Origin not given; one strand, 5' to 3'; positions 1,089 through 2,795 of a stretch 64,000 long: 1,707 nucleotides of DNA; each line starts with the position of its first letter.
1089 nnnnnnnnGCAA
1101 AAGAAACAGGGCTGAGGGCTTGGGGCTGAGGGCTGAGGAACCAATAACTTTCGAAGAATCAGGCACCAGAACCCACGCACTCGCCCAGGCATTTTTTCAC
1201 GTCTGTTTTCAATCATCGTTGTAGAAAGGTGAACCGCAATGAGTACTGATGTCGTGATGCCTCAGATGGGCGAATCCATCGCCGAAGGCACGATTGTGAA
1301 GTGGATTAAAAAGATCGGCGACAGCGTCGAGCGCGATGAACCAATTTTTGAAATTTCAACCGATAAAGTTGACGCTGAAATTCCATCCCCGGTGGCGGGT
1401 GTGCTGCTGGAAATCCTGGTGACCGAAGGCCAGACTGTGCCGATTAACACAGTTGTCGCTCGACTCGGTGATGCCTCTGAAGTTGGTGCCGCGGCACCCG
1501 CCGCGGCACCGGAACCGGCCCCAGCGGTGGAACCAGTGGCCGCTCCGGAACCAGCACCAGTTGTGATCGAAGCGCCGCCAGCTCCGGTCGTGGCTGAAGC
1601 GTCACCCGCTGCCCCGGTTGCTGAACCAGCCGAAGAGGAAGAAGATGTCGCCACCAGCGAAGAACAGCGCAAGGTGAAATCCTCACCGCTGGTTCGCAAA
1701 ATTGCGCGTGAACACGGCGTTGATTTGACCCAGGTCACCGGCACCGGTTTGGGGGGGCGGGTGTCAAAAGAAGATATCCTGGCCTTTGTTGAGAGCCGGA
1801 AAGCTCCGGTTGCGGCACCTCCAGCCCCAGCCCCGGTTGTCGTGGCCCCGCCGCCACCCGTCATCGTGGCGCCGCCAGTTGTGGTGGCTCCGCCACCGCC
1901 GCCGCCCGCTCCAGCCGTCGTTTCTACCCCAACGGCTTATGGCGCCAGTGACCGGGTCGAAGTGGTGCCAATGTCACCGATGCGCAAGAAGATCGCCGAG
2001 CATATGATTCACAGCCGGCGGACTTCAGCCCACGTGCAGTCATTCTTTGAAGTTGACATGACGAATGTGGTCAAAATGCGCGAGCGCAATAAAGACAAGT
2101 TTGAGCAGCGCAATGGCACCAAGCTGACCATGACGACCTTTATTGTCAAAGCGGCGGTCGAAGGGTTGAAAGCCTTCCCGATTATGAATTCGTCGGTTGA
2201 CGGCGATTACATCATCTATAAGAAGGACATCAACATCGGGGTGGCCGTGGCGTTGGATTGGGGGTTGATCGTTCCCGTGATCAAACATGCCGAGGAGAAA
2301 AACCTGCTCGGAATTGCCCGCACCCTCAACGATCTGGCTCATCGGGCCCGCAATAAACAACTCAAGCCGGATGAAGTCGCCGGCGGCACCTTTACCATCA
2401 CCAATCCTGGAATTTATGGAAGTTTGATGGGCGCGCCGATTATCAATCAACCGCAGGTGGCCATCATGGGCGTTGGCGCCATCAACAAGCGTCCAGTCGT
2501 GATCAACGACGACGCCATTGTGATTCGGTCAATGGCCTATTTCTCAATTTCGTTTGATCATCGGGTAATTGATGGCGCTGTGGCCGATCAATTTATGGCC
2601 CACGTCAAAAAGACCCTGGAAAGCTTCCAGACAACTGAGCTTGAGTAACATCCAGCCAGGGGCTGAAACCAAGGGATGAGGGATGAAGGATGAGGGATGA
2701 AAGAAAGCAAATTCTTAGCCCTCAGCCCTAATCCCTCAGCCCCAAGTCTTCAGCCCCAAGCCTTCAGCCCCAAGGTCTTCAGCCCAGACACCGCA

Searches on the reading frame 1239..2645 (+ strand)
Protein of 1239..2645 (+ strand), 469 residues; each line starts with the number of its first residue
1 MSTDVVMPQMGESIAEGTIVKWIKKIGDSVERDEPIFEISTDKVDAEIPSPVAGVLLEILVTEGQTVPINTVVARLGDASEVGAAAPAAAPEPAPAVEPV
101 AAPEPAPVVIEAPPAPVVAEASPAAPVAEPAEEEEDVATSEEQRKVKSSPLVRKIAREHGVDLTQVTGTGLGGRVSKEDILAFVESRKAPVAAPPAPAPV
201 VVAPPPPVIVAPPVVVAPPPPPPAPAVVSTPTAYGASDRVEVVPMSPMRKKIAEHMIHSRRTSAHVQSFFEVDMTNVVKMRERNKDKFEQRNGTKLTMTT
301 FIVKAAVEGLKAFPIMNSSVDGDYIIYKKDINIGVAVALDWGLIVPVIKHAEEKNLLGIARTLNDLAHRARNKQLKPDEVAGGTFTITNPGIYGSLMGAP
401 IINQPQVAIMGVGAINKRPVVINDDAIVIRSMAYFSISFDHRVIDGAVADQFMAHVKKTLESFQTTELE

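Call 3: search_protein_families(library=pfam, proteins=[window:1239-2645:+], max_evalue=0.1)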
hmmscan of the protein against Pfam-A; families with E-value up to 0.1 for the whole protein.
window:1239-2645:+ (469 aa): 8 families
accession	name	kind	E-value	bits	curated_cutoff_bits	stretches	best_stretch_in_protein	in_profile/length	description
PF00198.28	2-oxoacid_dh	-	1.4e-86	290.2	23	1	240-465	4-229/232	2-oxoacid dehydrogenases acyltransferase (catalytic domain)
PF00364.28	Biotin_lipoyl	-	2.1e-22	79.2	22.1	1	4-76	2-73/73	Biotin-requiring enzyme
PF02817.22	E3_binding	-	2e-16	60.3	23.7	1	146-181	1-36/36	e3 binding domain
PF13533.13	Biotin_lipoyl_2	-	0.0016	18.6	29.8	1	48-67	3-22/32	Biotin-lipoyl like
PF01597.25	GCV_H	-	0.0037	17.6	22.2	0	21-59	36-74/122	Glycine cleavage H-protein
PF13437.12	HlyD_3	-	0.004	18.3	22.2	0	48-88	2-42/106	HlyD family secretion protein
PF16576.10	HlyD_D23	-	0.042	13.6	30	0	46-83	109-146/214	Barrel-sandwich domain of CusB or HlyD membrane-fusion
PF07831.19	PYNP_C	-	0.067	13.3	27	0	20-43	34-57/75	Pyrimidine nucleoside phosphorylase C-terminal domain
